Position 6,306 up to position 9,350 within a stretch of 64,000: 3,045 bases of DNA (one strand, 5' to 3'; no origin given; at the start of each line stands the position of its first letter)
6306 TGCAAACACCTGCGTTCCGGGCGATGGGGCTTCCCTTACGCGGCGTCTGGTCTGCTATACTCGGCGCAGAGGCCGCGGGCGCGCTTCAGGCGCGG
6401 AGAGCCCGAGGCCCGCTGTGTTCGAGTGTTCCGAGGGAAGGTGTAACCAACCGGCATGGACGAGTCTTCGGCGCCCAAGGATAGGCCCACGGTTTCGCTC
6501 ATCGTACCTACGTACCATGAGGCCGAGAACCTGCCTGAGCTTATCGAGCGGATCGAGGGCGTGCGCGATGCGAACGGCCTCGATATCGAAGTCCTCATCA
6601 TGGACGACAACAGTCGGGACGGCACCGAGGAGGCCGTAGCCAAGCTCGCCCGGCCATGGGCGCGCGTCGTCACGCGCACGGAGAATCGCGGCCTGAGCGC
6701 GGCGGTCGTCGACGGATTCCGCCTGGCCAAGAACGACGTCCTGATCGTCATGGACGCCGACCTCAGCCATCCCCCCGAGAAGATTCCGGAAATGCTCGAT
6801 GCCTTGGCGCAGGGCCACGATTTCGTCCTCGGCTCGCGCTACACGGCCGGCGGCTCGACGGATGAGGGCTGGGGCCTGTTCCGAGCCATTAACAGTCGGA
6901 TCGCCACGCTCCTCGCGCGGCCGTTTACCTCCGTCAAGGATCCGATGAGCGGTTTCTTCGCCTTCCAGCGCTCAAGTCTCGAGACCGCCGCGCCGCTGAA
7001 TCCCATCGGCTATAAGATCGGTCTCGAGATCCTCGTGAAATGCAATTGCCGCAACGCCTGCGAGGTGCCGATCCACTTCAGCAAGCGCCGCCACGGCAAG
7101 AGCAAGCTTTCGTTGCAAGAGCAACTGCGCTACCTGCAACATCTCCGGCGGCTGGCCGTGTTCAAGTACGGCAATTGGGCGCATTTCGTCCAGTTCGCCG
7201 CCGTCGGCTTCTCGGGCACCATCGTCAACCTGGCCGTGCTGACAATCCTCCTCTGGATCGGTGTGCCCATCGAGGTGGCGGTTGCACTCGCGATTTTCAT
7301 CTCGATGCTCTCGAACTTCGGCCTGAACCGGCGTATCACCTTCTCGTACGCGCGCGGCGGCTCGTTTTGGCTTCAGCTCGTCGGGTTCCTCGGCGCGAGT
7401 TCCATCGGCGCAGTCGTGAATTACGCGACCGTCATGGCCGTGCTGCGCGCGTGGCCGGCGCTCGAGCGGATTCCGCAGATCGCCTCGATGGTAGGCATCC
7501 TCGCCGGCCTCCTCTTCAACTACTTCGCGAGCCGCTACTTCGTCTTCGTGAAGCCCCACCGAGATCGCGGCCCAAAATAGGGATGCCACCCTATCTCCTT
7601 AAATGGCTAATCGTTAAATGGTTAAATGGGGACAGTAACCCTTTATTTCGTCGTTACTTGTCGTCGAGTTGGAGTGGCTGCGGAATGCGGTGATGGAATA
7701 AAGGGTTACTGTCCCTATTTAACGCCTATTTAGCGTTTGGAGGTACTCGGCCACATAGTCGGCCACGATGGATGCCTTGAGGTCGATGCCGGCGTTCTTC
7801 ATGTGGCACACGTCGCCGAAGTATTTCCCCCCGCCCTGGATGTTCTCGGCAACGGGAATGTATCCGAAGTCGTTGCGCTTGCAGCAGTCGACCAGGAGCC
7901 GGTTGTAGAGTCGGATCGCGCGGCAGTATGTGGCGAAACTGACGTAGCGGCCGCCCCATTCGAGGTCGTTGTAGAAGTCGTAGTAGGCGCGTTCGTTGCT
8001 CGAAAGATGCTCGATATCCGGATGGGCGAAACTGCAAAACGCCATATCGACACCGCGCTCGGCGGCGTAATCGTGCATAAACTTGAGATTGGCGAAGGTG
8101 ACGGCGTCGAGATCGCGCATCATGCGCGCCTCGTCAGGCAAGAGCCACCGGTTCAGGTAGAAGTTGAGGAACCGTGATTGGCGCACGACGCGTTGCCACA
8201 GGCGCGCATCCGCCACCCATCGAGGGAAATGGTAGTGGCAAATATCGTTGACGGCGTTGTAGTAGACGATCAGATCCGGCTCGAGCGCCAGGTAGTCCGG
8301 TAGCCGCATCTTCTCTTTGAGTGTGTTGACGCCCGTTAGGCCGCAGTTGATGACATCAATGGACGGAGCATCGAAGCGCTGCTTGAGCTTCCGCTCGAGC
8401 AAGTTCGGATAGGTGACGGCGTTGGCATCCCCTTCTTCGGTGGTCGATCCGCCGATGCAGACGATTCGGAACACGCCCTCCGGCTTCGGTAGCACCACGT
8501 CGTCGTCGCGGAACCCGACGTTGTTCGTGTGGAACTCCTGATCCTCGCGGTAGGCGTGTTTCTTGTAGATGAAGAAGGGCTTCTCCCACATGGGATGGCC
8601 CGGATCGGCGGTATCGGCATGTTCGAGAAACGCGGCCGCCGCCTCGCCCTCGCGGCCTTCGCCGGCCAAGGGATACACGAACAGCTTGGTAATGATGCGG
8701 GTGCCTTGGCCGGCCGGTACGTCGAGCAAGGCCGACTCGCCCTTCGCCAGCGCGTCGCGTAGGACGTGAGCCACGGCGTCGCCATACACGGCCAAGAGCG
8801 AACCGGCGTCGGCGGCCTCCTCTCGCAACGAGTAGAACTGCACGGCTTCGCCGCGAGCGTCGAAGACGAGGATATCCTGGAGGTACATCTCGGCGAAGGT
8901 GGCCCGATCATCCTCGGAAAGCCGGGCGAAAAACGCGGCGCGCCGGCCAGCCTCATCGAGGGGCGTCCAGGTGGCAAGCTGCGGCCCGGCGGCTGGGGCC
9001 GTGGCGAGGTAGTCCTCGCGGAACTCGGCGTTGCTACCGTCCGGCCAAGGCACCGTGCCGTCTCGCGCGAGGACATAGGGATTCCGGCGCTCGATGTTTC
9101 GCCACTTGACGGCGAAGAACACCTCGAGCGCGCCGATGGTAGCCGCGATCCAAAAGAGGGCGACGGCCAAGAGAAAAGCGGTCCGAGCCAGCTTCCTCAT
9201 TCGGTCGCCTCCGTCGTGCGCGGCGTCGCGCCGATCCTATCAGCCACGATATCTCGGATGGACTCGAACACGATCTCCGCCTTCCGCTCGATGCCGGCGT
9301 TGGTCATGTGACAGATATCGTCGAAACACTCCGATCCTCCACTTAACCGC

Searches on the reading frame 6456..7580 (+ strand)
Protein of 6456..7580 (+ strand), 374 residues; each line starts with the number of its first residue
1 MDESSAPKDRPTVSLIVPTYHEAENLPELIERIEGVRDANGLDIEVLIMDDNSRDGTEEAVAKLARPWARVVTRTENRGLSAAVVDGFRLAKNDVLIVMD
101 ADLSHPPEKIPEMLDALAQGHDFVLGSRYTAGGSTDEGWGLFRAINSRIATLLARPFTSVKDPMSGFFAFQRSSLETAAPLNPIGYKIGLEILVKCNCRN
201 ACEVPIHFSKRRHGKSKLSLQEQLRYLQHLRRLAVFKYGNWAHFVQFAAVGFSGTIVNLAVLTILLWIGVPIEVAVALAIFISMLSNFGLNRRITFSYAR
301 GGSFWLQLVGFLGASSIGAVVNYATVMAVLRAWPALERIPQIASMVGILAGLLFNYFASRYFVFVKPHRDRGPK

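Call 14: search_protein_families(library=pfam, proteins=[window:6456-7580:+], max_evalue=0.001)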
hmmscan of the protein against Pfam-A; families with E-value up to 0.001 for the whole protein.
window:6456-7580:+ (374 aa): 4 families
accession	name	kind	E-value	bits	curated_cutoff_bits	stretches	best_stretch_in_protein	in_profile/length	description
PF00535.33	Glycos_transf_2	-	4.7e-34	118.2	23.3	1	14-176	1-165/168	Glycosyl transferase family 2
PF04138.20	GtrA_DPMS_TM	-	4.1e-21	75.8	26.1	1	246-364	1-117/117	GtrA/DPMS, transmembrane domain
PF13641.12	Glyco_tranf_2_3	-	7e-08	33.2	27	1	11-124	1-119/230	Glycosyltransferase like family 2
PF13506.12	Glyco_transf_21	-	0.00064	19.7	21.7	0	83-185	21-124/174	Glycosyl transferase family 21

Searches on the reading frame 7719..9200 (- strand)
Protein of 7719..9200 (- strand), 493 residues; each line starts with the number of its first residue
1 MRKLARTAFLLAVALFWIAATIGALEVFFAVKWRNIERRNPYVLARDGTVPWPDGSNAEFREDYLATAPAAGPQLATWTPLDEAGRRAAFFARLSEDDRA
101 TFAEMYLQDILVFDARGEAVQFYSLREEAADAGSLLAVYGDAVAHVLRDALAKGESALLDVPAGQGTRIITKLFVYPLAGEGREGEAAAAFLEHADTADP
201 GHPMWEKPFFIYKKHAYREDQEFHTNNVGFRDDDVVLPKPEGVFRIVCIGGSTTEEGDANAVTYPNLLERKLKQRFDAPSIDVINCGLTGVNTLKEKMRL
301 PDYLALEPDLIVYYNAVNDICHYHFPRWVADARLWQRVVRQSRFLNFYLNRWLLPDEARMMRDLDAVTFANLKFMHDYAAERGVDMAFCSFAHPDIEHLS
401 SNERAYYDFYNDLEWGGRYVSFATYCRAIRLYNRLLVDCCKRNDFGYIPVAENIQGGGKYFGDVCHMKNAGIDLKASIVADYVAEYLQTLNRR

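Call 14: search_protein_families(library=pfam, proteins=[window:7719-9200:-], max_evalue=0.001)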
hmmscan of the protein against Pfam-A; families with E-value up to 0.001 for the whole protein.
window:7719-9200:- (493 aa): 1 family
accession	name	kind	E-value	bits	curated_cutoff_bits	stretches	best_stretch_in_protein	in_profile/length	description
PF13472.12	Lipase_GDSL_2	-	3e-08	34.8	32.9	1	248-458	1-157/178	GDSL-like Lipase/Acylhydrolase family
